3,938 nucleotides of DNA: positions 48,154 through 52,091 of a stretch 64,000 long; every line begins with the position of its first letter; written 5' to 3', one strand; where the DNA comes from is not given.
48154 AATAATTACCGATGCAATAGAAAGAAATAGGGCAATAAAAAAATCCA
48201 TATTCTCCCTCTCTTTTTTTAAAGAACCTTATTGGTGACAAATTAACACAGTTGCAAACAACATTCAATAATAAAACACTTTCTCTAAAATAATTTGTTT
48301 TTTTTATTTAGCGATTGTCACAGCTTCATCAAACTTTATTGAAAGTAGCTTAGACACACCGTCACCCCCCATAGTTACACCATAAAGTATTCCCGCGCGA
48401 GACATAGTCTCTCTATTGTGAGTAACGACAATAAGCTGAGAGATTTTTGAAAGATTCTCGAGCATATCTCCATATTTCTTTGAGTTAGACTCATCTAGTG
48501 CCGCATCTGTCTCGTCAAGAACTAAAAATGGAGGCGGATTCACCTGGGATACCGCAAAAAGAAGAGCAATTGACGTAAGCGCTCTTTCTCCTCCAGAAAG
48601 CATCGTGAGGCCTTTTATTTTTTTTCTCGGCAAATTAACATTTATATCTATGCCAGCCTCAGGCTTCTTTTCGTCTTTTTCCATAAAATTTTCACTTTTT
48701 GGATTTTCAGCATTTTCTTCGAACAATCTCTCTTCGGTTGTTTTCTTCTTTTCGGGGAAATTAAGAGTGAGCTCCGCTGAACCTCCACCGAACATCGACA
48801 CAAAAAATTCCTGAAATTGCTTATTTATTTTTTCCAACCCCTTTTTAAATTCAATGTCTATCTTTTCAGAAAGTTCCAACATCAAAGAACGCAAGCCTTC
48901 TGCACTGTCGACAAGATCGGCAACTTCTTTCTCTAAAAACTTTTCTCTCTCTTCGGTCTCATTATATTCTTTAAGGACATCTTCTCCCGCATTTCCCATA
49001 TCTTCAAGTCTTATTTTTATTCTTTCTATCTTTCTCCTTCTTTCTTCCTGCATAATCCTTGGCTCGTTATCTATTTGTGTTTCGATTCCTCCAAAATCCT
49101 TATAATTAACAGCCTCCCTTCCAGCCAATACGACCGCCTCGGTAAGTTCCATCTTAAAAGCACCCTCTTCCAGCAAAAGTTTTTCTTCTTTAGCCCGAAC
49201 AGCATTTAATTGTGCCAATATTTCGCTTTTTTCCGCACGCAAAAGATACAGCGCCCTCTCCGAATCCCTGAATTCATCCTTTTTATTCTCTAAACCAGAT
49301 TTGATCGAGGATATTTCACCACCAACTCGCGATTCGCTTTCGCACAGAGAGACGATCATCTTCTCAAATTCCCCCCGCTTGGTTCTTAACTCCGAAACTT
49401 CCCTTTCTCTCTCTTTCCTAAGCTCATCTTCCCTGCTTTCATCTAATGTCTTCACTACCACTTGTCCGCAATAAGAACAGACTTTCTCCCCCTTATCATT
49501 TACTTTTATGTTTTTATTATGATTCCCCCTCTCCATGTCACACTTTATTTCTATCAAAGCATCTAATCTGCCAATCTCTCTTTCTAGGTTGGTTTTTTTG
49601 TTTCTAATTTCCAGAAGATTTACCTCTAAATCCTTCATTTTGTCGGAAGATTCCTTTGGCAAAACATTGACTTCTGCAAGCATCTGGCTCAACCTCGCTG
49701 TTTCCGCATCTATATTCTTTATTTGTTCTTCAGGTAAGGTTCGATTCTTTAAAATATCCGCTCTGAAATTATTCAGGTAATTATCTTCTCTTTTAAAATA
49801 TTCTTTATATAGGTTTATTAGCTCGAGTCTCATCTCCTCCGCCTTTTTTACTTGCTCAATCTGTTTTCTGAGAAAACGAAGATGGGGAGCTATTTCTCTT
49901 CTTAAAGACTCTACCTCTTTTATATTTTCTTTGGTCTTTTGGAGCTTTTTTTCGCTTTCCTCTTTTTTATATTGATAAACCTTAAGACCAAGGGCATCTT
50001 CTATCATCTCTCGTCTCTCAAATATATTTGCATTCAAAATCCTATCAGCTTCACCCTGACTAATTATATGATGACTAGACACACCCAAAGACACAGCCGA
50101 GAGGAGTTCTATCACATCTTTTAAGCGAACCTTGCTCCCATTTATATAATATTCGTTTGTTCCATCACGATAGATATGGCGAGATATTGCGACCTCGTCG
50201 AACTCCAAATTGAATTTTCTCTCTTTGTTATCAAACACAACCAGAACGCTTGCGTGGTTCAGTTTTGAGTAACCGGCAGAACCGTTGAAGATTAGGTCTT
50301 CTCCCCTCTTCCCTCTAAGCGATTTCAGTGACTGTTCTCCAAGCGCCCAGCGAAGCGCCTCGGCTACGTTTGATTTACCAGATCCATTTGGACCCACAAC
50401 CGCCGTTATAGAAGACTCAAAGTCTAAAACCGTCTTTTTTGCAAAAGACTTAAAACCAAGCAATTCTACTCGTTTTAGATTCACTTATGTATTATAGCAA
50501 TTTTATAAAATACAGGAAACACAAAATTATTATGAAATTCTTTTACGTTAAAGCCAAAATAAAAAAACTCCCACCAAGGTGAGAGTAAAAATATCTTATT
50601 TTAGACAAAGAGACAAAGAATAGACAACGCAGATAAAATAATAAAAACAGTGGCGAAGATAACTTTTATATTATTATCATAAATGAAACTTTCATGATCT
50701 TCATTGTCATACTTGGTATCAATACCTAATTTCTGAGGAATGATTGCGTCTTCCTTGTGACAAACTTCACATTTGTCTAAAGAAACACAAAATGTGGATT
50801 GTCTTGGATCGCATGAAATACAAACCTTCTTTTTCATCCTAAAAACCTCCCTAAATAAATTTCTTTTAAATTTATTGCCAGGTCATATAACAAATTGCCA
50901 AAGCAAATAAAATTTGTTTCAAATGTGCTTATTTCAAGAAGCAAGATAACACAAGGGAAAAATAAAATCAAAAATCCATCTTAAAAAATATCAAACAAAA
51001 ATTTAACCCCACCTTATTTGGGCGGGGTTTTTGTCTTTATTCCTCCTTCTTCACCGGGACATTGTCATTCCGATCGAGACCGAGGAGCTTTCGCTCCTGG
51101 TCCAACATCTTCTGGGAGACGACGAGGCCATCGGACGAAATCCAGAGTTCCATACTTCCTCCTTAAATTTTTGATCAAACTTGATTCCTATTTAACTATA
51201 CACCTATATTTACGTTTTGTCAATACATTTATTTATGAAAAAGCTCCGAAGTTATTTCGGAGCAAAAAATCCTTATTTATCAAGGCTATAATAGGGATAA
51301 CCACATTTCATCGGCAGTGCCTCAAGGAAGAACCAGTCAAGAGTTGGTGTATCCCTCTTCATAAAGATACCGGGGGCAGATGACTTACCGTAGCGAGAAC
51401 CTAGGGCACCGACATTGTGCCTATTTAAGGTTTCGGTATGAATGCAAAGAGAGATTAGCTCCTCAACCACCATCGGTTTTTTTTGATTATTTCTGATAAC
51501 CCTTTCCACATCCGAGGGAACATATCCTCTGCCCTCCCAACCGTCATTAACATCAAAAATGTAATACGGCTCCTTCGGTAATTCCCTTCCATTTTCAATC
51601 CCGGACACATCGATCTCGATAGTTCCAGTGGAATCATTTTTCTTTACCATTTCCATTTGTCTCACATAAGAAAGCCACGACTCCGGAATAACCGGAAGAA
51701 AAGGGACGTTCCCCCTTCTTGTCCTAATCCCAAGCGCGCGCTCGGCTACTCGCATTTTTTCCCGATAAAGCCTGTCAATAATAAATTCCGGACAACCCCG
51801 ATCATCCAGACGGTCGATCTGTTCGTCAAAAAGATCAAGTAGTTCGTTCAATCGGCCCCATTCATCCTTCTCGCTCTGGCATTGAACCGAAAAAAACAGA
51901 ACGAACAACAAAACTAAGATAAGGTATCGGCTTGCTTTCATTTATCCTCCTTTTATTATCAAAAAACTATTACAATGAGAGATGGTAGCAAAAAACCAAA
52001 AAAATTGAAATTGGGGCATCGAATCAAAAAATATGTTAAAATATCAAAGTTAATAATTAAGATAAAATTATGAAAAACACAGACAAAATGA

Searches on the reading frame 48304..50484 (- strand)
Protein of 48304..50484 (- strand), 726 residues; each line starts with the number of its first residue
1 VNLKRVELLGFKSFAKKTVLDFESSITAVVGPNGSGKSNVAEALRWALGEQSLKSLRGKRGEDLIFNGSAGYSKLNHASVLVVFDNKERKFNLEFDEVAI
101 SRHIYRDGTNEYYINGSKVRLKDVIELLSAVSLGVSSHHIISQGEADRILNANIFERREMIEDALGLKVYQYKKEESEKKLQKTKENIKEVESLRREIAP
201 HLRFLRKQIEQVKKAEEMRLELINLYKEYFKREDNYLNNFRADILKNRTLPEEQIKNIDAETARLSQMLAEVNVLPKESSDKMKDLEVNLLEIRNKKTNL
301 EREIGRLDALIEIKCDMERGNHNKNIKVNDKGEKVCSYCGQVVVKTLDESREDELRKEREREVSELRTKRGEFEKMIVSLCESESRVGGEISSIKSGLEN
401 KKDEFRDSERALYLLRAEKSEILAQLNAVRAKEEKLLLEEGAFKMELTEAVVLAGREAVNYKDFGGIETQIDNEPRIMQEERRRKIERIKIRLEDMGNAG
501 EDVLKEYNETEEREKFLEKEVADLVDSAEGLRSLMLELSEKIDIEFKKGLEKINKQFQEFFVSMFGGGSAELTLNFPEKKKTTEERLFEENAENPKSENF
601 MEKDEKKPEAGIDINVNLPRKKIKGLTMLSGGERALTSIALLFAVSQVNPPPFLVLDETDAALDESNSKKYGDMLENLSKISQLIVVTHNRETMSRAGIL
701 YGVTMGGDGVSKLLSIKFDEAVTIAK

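Call 41: search_protein_families(library=pfam, proteins=[window:48304-50484:-], max_evalue=0.001)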
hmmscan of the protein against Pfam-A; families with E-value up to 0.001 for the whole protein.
window:48304-50484:- (726 aa): 6 families
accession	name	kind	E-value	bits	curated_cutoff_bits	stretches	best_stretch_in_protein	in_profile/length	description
PF02463.25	SMC_N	-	8e-66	222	40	1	3-711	2-219/220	RecF/RecN/SMC N terminal domain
PF13304.12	AAA_21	-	8.2e-11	42.9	27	1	26-96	1-77/304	AAA domain, putative AbiEii toxin, Type IV TA system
PF13476.12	AAA_23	-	9.8e-10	39.8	27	1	5-197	1-195/201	AAA domain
PF13175.12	AAA_15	-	6.4e-07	29.7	32.1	1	1-370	1-253/374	AAA ATPase domain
PF00005.33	ABC_tran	-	2.2e-06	28.7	25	0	24-50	11-37/137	ABC transporter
PF13555.12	AAA_29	-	0.00048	20.3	27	0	3-44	1-42/61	P-loop containing region of AAA domain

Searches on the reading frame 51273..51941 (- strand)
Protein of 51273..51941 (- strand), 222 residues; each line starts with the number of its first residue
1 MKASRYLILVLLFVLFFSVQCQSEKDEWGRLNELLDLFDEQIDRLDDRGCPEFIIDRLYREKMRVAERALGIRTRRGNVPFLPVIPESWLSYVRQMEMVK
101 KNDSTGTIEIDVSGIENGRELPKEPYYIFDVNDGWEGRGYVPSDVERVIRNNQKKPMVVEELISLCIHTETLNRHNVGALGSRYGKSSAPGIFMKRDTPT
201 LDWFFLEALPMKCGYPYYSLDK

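Call 39: search_protein_families(library=pfam, proteins=[window:51273-51941:-], max_evalue=0.001)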
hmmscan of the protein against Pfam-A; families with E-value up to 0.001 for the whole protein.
window:51273-51941:- (222 aa): 1 family
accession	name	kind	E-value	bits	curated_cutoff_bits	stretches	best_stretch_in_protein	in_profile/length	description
PF18959.5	DUF5701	-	1.3e-06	28.8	27.4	1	74-188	33-154/206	Family of unknown function (DUF5701)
